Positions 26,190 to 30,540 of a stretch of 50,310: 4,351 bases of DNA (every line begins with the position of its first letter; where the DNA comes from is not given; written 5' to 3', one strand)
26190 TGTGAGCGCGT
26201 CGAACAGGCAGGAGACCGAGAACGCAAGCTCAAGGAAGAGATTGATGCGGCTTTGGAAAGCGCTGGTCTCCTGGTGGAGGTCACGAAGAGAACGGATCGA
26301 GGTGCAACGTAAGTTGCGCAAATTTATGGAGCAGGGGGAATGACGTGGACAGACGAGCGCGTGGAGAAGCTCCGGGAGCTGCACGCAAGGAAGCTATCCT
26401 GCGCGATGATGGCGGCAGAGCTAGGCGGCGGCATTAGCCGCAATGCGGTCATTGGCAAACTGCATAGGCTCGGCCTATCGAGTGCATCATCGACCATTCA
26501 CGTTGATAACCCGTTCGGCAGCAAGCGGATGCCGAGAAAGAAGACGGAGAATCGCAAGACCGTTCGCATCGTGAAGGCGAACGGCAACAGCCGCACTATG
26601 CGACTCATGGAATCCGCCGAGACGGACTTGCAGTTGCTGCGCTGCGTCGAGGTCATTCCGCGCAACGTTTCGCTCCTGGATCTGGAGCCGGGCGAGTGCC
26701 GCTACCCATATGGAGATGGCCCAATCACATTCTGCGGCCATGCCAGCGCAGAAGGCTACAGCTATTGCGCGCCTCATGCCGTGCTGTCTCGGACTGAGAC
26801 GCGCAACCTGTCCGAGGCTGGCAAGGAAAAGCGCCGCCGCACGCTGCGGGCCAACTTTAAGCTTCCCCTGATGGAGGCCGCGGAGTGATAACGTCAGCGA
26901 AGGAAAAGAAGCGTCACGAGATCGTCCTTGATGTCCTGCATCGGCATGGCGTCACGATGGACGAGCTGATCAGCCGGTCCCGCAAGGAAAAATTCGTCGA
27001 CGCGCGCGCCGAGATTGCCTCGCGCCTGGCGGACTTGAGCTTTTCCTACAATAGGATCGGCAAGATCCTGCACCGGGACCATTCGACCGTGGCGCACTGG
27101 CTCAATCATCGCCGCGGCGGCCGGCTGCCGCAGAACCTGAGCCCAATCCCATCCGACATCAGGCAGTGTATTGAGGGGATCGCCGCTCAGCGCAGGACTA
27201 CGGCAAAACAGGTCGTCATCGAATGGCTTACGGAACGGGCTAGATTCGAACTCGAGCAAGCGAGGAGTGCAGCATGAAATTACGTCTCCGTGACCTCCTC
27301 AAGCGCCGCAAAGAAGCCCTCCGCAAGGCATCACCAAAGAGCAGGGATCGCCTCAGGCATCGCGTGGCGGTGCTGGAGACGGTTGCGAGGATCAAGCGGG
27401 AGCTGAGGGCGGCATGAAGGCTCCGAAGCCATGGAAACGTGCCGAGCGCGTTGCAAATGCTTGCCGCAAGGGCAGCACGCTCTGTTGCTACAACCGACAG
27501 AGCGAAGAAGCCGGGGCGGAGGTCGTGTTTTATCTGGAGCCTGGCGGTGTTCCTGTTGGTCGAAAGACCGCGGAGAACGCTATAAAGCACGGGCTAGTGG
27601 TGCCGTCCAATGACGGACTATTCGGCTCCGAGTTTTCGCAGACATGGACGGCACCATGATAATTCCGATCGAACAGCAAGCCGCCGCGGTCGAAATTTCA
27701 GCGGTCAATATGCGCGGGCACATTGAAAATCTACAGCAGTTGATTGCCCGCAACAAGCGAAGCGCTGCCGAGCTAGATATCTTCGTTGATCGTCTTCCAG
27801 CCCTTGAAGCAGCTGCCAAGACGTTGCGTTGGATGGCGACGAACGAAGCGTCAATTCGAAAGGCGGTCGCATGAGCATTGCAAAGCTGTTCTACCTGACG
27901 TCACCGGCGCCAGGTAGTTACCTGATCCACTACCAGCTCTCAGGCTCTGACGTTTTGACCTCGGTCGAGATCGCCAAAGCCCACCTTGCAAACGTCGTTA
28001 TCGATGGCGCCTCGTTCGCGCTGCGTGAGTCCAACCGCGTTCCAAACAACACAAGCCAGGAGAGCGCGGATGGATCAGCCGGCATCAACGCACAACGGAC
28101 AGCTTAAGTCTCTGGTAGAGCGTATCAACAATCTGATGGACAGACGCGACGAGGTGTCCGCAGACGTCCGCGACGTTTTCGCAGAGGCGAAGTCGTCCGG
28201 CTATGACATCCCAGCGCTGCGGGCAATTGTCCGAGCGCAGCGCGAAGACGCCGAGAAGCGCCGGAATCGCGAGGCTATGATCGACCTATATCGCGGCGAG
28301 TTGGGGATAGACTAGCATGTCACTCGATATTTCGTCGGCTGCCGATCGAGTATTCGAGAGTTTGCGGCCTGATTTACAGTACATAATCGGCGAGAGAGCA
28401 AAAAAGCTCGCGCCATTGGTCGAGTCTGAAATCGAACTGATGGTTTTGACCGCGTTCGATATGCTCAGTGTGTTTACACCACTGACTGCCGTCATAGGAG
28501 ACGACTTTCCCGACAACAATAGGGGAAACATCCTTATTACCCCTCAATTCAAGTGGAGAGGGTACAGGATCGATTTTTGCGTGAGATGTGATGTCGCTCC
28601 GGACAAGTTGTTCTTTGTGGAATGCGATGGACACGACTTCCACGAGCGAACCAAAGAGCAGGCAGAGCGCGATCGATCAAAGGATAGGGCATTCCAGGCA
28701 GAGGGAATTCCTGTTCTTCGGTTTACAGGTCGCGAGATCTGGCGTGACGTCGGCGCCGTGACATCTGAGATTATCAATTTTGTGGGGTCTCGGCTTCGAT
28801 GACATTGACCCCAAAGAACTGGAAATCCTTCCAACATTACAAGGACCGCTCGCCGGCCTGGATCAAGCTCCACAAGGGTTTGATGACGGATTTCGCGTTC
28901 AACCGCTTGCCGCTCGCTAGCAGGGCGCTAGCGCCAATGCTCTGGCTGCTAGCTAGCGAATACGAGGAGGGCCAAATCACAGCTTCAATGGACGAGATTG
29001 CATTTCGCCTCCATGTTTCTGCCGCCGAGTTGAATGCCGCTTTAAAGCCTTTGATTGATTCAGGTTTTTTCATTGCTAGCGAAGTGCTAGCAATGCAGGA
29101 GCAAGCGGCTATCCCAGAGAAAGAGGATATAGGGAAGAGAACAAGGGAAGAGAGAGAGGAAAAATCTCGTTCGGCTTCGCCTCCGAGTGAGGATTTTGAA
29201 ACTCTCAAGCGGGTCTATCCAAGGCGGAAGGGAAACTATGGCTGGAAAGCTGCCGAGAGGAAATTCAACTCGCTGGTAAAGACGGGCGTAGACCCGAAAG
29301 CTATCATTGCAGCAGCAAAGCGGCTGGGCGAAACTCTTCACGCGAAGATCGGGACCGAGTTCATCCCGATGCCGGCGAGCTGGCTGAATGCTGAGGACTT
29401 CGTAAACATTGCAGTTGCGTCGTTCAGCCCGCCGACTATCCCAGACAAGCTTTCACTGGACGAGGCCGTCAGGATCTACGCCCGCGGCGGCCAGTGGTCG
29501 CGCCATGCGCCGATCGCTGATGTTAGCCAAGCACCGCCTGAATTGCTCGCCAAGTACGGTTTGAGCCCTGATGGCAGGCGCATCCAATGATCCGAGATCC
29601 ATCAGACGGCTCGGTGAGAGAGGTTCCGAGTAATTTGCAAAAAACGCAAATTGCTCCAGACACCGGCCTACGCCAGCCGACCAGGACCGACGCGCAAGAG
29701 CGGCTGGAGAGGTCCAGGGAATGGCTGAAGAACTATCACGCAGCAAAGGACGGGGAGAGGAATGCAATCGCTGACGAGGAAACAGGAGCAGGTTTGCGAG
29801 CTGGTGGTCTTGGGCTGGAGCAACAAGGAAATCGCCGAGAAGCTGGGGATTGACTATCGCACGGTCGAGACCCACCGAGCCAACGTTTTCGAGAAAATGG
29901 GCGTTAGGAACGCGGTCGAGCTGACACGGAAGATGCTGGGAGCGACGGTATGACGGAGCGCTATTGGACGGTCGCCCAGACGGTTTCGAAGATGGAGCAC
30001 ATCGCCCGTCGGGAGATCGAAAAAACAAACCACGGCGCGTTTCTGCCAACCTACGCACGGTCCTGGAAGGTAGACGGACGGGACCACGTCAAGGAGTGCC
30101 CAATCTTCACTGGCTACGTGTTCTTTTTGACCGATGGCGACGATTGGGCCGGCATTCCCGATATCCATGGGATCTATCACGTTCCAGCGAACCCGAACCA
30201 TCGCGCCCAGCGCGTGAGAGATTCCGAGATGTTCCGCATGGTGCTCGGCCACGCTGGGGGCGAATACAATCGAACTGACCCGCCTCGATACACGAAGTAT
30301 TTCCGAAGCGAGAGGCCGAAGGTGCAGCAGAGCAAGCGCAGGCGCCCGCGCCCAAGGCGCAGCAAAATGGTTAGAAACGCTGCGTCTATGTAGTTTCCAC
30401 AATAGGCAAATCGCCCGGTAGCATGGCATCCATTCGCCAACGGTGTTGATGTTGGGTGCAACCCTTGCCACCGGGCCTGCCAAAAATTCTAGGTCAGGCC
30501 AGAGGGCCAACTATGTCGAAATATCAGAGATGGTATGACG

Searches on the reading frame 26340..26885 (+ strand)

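Call 49: search_protein_families(library=phrogs, proteins=[window:26340-26885:+], max_evalue=0.001)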
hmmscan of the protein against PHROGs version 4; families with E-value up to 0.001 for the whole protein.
window:26340-26885:+ (182 aa): 3 families
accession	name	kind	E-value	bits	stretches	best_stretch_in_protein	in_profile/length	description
phrog_16311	-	unknown function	6.6e-12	46.8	1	2-150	4-143/151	-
phrog_12262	-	unknown function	4.4e-06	27.6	1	3-150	9-162/182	-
phrog_323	-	transcription regulation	5.3e-05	23.9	1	2-54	7-56/319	transcriptional regulator, D5-like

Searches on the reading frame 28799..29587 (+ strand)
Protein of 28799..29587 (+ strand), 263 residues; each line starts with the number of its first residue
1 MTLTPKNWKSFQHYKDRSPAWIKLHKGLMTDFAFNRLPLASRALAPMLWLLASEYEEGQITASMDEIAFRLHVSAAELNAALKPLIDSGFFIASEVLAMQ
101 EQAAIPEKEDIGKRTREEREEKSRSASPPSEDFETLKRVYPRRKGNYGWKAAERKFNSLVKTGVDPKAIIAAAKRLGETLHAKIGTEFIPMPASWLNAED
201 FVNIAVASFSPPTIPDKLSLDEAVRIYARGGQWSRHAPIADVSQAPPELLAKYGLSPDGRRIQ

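Call 49: search_protein_families(library=phrogs, proteins=[window:28799-29587:+], max_evalue=0.001)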
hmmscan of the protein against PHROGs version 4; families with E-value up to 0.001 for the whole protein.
window:28799-29587:+ (263 aa): 5 families
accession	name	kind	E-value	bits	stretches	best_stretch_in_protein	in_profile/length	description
phrog_26426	-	DNA, RNA and nucleotide metabolism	2.4e-40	139.7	1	1-188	1-201/272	replication protein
phrog_270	-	DNA, RNA and nucleotide metabolism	1e-14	55.7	1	106-201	152-246/383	replication initiation protein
phrog_9327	-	DNA, RNA and nucleotide metabolism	6.9e-10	40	1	100-200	139-237/276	primosomal protein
phrog_10293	-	unknown function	7.5e-06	26.8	1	132-201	16-81/185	-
phrog_9474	-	DNA, RNA and nucleotide metabolism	9.1e-05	23.1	1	115-199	163-243/288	replication initiation protein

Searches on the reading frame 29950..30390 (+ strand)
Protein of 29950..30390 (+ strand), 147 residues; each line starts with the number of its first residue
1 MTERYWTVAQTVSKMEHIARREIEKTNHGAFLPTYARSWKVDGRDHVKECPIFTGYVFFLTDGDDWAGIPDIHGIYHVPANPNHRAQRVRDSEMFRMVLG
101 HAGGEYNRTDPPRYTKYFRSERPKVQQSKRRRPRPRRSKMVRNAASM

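Call 50: search_protein_families(library=pfam, proteins=[window:29950-30390:+], max_evalue=0.001)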
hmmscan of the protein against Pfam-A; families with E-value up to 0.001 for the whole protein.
window:29950-30390:+ (147 aa): 1 family
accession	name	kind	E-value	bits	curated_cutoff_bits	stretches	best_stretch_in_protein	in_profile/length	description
PF02357.24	NusG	-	5.7e-09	36.8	22.2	1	5-97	2-92/93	Transcription termination factor nusG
